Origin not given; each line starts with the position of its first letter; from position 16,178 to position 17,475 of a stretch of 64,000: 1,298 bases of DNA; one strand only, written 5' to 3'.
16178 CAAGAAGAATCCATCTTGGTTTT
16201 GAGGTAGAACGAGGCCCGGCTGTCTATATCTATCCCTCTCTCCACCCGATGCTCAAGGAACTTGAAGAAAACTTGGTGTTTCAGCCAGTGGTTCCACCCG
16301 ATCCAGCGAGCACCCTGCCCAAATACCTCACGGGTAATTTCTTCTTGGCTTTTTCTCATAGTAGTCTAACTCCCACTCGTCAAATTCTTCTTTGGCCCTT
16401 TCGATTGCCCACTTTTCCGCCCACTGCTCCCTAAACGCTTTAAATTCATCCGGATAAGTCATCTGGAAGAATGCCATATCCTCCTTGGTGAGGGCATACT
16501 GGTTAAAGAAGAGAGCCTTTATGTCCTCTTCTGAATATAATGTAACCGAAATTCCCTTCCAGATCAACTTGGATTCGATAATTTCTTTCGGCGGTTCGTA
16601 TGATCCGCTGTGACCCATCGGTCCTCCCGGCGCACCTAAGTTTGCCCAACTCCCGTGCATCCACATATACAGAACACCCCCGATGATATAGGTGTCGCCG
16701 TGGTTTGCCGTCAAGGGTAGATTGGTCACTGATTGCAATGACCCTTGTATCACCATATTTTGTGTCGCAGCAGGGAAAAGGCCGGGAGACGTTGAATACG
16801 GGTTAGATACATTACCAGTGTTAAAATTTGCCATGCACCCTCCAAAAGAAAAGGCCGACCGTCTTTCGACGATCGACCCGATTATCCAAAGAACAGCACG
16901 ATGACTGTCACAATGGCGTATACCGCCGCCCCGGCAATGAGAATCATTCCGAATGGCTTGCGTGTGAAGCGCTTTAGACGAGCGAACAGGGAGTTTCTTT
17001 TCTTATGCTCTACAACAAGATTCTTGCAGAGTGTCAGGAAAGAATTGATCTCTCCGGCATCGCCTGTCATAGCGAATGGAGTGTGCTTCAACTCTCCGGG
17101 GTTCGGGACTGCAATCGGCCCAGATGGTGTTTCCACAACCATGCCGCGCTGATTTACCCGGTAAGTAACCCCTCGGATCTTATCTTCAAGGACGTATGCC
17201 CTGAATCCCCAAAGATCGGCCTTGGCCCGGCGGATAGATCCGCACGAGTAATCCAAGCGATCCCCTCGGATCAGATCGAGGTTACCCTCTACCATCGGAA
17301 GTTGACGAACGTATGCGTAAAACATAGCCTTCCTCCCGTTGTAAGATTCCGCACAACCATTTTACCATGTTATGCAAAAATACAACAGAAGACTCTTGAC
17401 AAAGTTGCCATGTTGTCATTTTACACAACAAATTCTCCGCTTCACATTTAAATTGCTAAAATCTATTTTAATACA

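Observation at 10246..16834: Multigene family: at least seven paralogous ORFs with collagen-like Gly-X-Y tracts and a conserved C-terminal module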

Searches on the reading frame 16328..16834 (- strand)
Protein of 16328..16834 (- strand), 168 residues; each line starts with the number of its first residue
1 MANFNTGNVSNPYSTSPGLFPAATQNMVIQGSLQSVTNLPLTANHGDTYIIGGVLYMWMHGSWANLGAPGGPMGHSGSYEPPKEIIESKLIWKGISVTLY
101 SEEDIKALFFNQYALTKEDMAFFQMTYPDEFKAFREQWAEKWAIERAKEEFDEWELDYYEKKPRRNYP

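Call 5: search_protein_families(library=pfam, proteins=[window:16328-16834:-], max_evalue=1)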
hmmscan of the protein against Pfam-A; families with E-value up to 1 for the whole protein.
window:16328-16834:- (168 aa): 0 families

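Call 6: search_protein_families(library=phrogs, proteins=[window:16328-16834:-], max_evalue=0.1)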
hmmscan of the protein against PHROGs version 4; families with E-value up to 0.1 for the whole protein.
window:16328-16834:- (168 aa): 16 families
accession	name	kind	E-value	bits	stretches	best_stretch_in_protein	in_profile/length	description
phrog_13666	-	unknown function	7.4e-70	234.3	1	18-168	2-145/145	-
phrog_35690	-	unknown function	6.4e-08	33.6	1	17-77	67-127/156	-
phrog_35286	-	unknown function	6.4e-08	32.5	1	25-77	171-223/750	-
phrog_3904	-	tail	1.2e-07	31.5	1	25-77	541-592/1086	tail fiber protein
phrog_27485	-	unknown function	1.3e-06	28.6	1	26-68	242-285/577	-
phrog_21765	-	unknown function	3e-06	27.5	1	27-77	136-186/422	-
phrog_15437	-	tail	3.8e-05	23.5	1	26-76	137-187/656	tail fiber protein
phrog_19834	-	unknown function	0.00013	23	1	71-156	42-128/132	-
phrog_9525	-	tail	0.00034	20.2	1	21-72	447-497/728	tail fiber protein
phrog_21419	-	unknown function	0.00077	20.4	1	90-152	88-150/152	-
phrog_30227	-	unknown function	0.0022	19.3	1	89-152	29-92/95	-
phrog_33894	-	unknown function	0.0033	17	1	20-81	486-550/727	-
phrog_15074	-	unknown function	0.0049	15.2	1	24-76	873-926/1773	-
phrog_1736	-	tail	0.041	13.6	1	17-106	59-147/457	minor tail protein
phrog_29710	-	unknown function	0.072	14.1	0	115-153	19-57/65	-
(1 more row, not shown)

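Call 37: predict_structure(alignment_id=A2)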
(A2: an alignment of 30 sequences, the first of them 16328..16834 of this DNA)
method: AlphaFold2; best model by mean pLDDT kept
length: 168 residues; sequences in the alignment: 30
mean_pLDDT: 72.0   pTM: 0.42
mean pLDDT of the five models: 72.0, 71.8, 69.1, 68.8, 67.9
residues with pLDDT >= 90: 36; 70-90: 73; 50-70: 21; < 50: 38
segments of 3 or more residues with pLDDT < 50: 1-25, 71-82
pLDDT, mean of each block of 10 residues (from residue 1): 34 34 61 85 85 83 73 40 73 90 86 91 93 93 83 62 54
secondary structure, 60 per line:
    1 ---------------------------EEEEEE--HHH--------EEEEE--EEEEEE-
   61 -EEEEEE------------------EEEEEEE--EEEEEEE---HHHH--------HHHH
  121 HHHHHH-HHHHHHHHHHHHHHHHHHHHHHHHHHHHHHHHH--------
elements in order: E28-33 E47-51 E54-59 E62-67 E86-92 E95-101 H105-108 H117-126 H128-160

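Call 62: search_protein_families(library=ncbifam, proteins=[window:16328-16834:-], max_evalue=1)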
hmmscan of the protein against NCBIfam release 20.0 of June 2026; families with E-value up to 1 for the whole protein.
window:16328-16834:- (168 aa): 0 families

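Call 63: search_protein_families(library=padloc, proteins=[window:16328-16834:-], max_evalue=1)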
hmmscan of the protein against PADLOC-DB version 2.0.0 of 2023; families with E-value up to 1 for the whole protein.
window:16328-16834:- (168 aa): 0 families

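Call 82: fold_search(model_id=the predicted structure, library=viral)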
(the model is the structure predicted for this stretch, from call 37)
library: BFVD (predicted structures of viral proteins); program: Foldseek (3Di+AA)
matches with E <= 10: 630; with E <= 0.001: 20
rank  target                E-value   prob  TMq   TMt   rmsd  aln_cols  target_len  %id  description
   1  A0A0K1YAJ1            3.1e-27  1.00  0.47  0.25  18.1       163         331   98  Virion structural protein [Cronobacter phage PBES 02]
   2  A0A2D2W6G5            3.0e-09  1.00  0.30  0.36  17.3       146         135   37  (no name in the UniProt tables at hand)
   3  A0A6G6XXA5            2.3e-05  1.00  0.28  0.06  12.7        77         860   28  (no name in the UniProt tables at hand)
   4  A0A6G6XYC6            3.5e-05  1.00  0.28  0.12  22.6        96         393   23  (no name in the UniProt tables at hand)
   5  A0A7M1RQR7            5.2e-05  1.00  0.29  0.06   8.3        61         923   41  Uncharacterized protein [uncultured phage cr52_1]
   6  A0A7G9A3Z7            7.3e-05  1.00  0.27  0.31   8.9        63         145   35  Uncharacterized protein [Bacteriophage sp.]
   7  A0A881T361            7.3e-05  1.00  0.39  0.49   5.4        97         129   26  (no name in the UniProt tables at hand)
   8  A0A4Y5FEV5            2.1e-04  1.00  0.28  0.04  14.8        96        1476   26  Capsid and scaffold protein [Lactobacillus phage 3-521]
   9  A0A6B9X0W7            2.2e-04  1.00  0.26  0.07  14.5       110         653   21  (no name in the UniProt tables at hand)
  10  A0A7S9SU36            3.5e-04  1.00  0.26  0.07  13.0        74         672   28  Collagen-like protein [Virus NIOZ-UU157]
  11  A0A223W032            3.7e-04  1.00  0.26  0.08   9.4        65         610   31  Tail fiber protein [Agrobacterium phage Atu_ph07]
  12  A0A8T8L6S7            4.2e-04  1.00  0.37  0.50   7.5        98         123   20  (no name in the UniProt tables at hand)
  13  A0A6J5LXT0            4.2e-04  1.00  0.27  0.06  19.7        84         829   30  Collagen triple helix repeat [uncultured Caudovirales phage]
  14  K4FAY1                4.8e-04  1.00  0.27  0.08  10.5        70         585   33  Phage tail fiber protein [Cronobacter phage vB_CsaM_GAP31]
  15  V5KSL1                4.8e-04  1.00  0.28  0.06  12.1        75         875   31  Putative tail fiber protein [Escherichia phage 4MG]
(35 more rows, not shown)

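Call 89: list_cluster_members(proteins=[window:16328-16834:-, window:14989-15387:-, window:14538-14996:-, window:12074-12580:-, window:15365-15838:-])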
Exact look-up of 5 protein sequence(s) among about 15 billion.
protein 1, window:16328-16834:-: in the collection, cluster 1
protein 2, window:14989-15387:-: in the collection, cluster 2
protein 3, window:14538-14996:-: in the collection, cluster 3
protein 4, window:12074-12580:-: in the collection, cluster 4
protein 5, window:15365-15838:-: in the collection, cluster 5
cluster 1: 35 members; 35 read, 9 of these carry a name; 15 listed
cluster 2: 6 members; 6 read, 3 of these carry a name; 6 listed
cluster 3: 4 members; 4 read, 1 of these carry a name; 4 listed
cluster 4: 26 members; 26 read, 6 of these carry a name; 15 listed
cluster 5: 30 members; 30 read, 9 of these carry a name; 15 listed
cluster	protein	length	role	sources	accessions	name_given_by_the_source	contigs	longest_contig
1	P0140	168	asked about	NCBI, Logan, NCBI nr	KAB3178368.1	hypothetical protein F9047_10465 [Escherichia coli]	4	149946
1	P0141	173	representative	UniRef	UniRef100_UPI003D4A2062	hypothetical protein n=1 Tax=Escherichia coli TaxID=562 RepID=UPI003D4A2062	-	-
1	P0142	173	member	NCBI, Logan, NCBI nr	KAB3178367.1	hypothetical protein F9047_10460 [Escherichia coli]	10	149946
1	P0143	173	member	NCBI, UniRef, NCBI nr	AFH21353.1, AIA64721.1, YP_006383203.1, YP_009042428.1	hypothetical protein CR3_gp188 [Cronobacter phage CR3] | Uncharacterized protein n=2 Tax=Certrevirus TaxID=1914850 RepID=I1TRN0_9CAUD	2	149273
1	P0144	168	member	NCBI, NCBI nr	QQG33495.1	hypothetical protein [Pectobacterium phage PcCB7V]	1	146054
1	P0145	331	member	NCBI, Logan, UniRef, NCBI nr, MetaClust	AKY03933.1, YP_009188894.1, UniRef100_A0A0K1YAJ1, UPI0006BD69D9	hypothetical protein ADU18_0029 [Cronobacter phage PBES 02] | Virion structural protein n=1 Tax=Cronobacter phage PBES 02 TaxID=1684115 ... | status=active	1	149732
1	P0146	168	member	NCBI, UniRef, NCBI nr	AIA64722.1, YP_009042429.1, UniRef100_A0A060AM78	hypothetical protein HL10_gp192 [Cronobacter phage CR8] | Uncharacterized protein n=1 Tax=Cronobacter phage CR8 TaxID=1327934 RepID=A0A060AM78_9CAUD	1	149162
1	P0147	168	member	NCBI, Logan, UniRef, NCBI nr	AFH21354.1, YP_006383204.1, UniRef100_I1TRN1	hypothetical protein CR3_gp189 [Cronobacter phage CR3] | Uncharacterized protein n=1 Tax=Cronobacter phage CR3 TaxID=1162295 RepID=I1TRN1_9CAUD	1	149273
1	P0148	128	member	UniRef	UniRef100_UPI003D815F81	hypothetical protein n=1 Tax=Escherichia coli TaxID=562 RepID=UPI003D815F81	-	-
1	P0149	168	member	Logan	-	-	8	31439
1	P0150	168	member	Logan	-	-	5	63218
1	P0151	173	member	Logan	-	-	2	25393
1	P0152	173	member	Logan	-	-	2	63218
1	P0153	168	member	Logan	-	-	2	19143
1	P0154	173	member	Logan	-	-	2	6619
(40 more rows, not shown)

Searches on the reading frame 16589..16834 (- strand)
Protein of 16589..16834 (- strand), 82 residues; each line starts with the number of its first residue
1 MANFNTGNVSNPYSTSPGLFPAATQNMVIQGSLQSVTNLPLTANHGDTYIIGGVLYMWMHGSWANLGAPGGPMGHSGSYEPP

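Call 51: search_dna_similar(query=window:16589-16834:-, collection=phages, mode=protein, max_evalue=0.1, max_rows=40, rows=spread)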
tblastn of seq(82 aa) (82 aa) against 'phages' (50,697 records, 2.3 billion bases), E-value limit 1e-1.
Records with a match: 185; places in all: 242; records where one place covers at least 80% of the query: 14.
Best place of each record, by identity: >=99% 4; 95-99% 2; 80-90% 1; <60% 178.
By first word of the organism name: Escherichia 67; Erwinia 19; Salmonella 14; Pectobacterium 9; uncultured 9; Cronobacter 8; Microcystis 8; Clostridium 8; Enterobacter 6; Pseudomonas 6; and 18 more.
By host as written in the record: Escherichia coli 19; - 19; Erwinia amylovora 16; Escherichia coli K-12 MG1655 10; Clostridium difficile 6; Cronobacter sakazakii 4; Escherichia coli EC3.18 4; Enterobacter hormaechei subsp. xiangfangensis 4; and 65 more.
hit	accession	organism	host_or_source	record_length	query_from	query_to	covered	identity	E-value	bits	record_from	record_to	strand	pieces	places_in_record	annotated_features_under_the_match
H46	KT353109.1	Cronobacter phage PBES 02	Cronobacter sp.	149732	1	82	100%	100.0%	3e-52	179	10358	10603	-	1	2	hypothetical protein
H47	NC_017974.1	Cronobacter phage CR3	Cronobacter sakazakii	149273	1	82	100%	98.8%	6e-49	169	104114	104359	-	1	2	hypothetical protein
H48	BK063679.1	Caudoviricetes sp. vir323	Methanobacteriales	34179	5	77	89%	33.8%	2e-2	37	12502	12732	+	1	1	tail fiber protein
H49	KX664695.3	Escherichia phage ESCO5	Escherichia coli BEN 5202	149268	29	80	63%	47.2%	7e-3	39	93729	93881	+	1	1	tail spike protein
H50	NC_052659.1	Escherichia phage nieznany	Escherichia coli K-12 MG1655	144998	29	80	63%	47.2%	8e-3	39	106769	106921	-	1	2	tail fiber protein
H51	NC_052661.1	Escherichia phage ukendt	Escherichia coli K-12 MG1655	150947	29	80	63%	47.2%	8e-3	39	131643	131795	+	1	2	tail fiber protein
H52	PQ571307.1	Shigella phage SF1-1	Shigella flexneri SB2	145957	29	80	63%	47.2%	8e-3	39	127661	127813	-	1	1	tail fiber protein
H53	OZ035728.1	Phapecoctavirus 536P1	-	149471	29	80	63%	47.2%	8e-3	39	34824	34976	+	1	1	record has no annotation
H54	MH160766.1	Escherichia phage vB_EcoM-Ro121lw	Escherichia sp. STEC O121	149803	29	80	63%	47.2%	8e-3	39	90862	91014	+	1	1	putative tail fiber protein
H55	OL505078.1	Escherichia phage BI-EHEC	Enterohemorrhagic Escherichia coli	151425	29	80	63%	47.2%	8e-3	39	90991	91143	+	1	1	none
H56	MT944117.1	Escherichia phage PNJ1809-36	Escherichia coli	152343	29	80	63%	47.2%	8e-3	39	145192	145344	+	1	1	putative tail fiber protein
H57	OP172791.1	Escherichia phage ECO340P1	Shigella flexneri DA340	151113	29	80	63%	47.2%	8e-3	39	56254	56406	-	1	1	tail spike protein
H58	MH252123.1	Klebsiella phage ZCKP1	Klebsiella pneumoniae KP/01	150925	29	80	63%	47.2%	8e-3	39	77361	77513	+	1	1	putative tail fiber protein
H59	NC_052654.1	Escherichia phage vB_EcoM-Ro121c4YLVW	Escherichia coli STEC O121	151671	29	80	63%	47.2%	8e-3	39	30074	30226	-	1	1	tail fiber protein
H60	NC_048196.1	Escherichia phage vB_EcoM_Schickermooser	Escherichia coli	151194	29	80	63%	47.2%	9e-3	39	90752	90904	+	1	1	tail fiber protein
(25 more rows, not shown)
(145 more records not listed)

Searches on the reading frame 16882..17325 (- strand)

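Call 92: search_protein_families(library=phrogs, proteins=[window:16882-17325:-], max_evalue=0.001)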
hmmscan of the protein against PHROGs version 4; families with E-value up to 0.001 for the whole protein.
window:16882-17325:- (147 aa): 1 family
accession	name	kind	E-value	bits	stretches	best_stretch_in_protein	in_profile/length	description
phrog_12909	-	moron, auxiliary metabolic gene and host takeover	1e-97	325.1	1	1-147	1-147/147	membrane protein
